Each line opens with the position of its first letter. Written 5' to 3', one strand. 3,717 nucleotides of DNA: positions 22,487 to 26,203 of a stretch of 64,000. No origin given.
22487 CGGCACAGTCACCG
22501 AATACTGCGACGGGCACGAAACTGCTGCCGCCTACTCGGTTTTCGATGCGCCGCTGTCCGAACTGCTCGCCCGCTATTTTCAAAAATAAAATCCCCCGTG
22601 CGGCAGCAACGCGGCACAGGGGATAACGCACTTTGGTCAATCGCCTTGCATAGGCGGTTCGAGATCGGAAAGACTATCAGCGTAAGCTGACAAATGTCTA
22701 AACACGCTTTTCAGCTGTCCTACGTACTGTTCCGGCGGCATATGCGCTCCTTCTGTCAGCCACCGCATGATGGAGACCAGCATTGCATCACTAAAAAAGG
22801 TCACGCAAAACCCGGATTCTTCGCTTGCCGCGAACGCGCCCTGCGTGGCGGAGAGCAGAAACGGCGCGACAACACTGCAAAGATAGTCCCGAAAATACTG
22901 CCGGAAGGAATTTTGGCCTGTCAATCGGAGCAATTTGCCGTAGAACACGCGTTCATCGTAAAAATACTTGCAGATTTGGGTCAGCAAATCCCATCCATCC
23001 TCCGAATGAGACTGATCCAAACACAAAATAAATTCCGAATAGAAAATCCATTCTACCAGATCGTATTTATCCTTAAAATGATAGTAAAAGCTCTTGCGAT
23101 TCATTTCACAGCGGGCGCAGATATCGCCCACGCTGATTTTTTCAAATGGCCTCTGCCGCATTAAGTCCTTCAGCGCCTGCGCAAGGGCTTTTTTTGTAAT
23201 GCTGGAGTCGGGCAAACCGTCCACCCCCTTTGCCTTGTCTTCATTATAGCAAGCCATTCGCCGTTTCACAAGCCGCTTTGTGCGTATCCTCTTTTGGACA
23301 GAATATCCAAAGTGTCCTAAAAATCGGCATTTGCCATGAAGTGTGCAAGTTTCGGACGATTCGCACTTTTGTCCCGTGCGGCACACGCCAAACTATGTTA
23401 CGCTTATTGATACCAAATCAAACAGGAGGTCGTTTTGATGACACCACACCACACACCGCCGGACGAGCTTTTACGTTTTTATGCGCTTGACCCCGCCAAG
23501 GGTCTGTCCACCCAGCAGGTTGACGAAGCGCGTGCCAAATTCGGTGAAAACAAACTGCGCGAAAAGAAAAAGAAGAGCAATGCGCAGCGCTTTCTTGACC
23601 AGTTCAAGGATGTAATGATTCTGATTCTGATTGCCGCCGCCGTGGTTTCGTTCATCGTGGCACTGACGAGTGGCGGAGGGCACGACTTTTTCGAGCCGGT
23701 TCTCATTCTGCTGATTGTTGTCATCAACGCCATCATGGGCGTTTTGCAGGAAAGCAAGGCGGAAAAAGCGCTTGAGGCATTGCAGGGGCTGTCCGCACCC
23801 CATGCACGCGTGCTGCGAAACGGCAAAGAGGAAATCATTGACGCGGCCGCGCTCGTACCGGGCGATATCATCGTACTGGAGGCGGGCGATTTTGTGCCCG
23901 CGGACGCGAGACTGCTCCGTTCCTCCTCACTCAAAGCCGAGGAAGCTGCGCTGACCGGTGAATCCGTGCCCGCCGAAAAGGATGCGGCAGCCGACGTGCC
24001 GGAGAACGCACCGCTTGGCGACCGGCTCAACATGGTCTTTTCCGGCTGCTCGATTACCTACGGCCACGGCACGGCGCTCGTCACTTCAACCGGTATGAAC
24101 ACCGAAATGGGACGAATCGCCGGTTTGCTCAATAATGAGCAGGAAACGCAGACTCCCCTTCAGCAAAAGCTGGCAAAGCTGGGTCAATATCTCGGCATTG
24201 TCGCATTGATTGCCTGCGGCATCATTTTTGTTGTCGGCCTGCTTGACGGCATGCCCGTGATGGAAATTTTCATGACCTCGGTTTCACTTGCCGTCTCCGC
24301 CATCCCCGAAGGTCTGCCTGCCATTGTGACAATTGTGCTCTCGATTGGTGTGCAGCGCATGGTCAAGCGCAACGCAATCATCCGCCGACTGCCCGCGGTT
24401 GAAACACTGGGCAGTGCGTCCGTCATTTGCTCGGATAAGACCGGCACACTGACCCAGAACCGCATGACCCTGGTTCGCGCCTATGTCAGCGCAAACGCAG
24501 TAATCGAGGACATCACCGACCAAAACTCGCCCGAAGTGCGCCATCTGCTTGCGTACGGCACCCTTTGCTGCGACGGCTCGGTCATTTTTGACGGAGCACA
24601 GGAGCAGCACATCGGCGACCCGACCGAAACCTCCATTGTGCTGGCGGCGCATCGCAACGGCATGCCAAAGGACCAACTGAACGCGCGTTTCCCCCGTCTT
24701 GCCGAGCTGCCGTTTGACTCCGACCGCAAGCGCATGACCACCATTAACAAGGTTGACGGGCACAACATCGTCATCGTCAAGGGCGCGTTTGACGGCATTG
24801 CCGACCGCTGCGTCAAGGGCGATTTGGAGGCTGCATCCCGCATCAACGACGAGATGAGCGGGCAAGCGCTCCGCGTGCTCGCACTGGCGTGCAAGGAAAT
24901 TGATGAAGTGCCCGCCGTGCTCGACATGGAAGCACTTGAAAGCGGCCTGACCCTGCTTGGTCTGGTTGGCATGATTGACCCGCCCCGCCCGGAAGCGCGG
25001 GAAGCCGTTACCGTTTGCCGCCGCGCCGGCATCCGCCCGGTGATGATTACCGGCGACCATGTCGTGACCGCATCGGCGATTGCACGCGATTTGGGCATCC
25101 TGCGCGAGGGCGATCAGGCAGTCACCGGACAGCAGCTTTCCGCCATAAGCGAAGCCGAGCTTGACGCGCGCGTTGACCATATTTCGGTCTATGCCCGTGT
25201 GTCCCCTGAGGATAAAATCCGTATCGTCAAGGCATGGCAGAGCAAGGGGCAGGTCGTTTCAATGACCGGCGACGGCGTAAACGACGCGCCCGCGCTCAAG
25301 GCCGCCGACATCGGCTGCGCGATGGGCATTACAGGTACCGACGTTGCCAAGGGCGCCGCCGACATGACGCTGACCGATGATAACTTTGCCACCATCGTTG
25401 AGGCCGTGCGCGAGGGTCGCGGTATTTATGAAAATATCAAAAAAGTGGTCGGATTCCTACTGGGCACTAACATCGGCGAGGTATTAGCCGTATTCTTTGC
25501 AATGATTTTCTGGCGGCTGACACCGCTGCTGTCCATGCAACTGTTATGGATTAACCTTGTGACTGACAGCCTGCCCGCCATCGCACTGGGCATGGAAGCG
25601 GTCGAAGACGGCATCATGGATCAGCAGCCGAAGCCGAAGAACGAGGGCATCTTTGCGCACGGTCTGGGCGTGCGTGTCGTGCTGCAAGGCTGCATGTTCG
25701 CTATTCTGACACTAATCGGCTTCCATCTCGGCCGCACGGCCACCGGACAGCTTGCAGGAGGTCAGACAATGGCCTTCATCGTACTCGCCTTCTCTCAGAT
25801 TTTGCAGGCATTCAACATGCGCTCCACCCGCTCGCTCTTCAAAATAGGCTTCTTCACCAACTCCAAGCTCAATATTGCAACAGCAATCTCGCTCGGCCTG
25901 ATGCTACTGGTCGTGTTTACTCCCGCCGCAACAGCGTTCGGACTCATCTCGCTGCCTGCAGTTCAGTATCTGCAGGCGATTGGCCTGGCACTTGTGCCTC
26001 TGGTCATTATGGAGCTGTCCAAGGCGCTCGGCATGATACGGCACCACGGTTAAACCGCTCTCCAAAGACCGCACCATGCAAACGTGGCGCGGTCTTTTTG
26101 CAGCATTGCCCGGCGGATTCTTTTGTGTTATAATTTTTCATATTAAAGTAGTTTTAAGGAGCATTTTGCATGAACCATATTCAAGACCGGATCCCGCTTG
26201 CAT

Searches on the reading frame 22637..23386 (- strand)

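Call 9: search_protein_families(library=ncbifam, proteins=[window:22637-23386:-], max_evalue=0.00001)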
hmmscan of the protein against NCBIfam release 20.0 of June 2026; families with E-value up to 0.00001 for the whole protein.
window:22637-23386:- (249 aa): 1 family
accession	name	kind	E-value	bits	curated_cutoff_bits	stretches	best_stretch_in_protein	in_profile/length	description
TIGR02366.1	DHAK_reg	equivalog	1.2e-35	123.1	129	1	61-216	1-159/176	dihydroxyacetone kinase transcriptional activator DhaS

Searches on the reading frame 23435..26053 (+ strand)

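Call 9: search_protein_families(library=ncbifam, proteins=[window:23435-26053:+], max_evalue=0.00001)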
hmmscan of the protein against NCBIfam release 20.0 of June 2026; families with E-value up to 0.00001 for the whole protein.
window:23435-26053:+ (872 aa): 19 families
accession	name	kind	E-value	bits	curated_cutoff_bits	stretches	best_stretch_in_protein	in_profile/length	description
TIGR01522.1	ATPase-IIA2_Ca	equivalog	1e-206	688.5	798.3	1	17-846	17-830/854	calcium-transporting P-type ATPase, PMR1-type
TIGR01116.1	ATPase-IIA1_Ca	equivalog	1.9e-188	628.2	703.4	1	54-861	2-793/799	calcium-translocating P-type ATPase, SERCA-type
TIGR01523.1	ATPase-IID_K-Na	equivalog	1.3e-154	516.2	645.05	3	361-764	423-855/997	potassium/sodium efflux P-type ATPase, fungal-type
TIGR01517.1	ATPase-IIB_Ca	equivalog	2.9e-151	505.5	507.05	1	17-861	49-875/882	calcium-translocating P-type ATPase, PMCA-type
TIGR01106.1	ATPase-IIC_X-K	subfamily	3.9e-133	445.4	946.1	2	2-563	15-615/997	Na,H/K antiporter P-type ATPase subunit alpha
TIGR01647.1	ATPase-IIIA_H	equivalog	6.1e-125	418.2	615.5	1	23-799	1-727/755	plasma-membrane proton-efflux P-type ATPase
TIGR01524.1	ATPase-IIIB_Mg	equivalog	3.3e-120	402.4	610.75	1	21-865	31-859/867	magnesium-translocating P-type ATPase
NF011702.0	PRK15122.1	subfamily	6.8e-104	348.6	975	1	21-865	47-898/907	magnesium-translocating P-type ATPase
TIGR01494.1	ATPase_P-type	subfamily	5.4e-102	341.7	62.3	4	582-699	362-473/478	HAD-IC family P-type ATPase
TIGR01657.1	P-ATPase-V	hypoth_equivalog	6.3e-80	269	618.25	2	22-567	138-709/1055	ATP13A2 family polyamine export P-type ATPase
TIGR01525.1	ATPase-IB_hvy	subfamily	4.8e-74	250.2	346.25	2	85-557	18-428/560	heavy metal translocating P-type ATPase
TIGR01511.1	ATPase-IB1_Cu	subfamily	3.1e-54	184.8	397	3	53-382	13-315/542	copper-translocating P-type ATPase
TIGR01512.1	ATPase-IB2_Cd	subfamily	7e-53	180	313.5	2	75-350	8-256/494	cadmium family heavy metal-translocating P-type ATPase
NF008262.1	PRK11033.1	equivalog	2.3e-46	158.6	1005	2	87-348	197-445/731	zinc/cadmium/mercury/lead-transporting ATPase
NF033775.1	P_type_ZntA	exception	3.1e-43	148.1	1240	2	87-347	202-449/732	Zn(II)/Cd(II)/Pb(II) translocating P-type ATPase ZntA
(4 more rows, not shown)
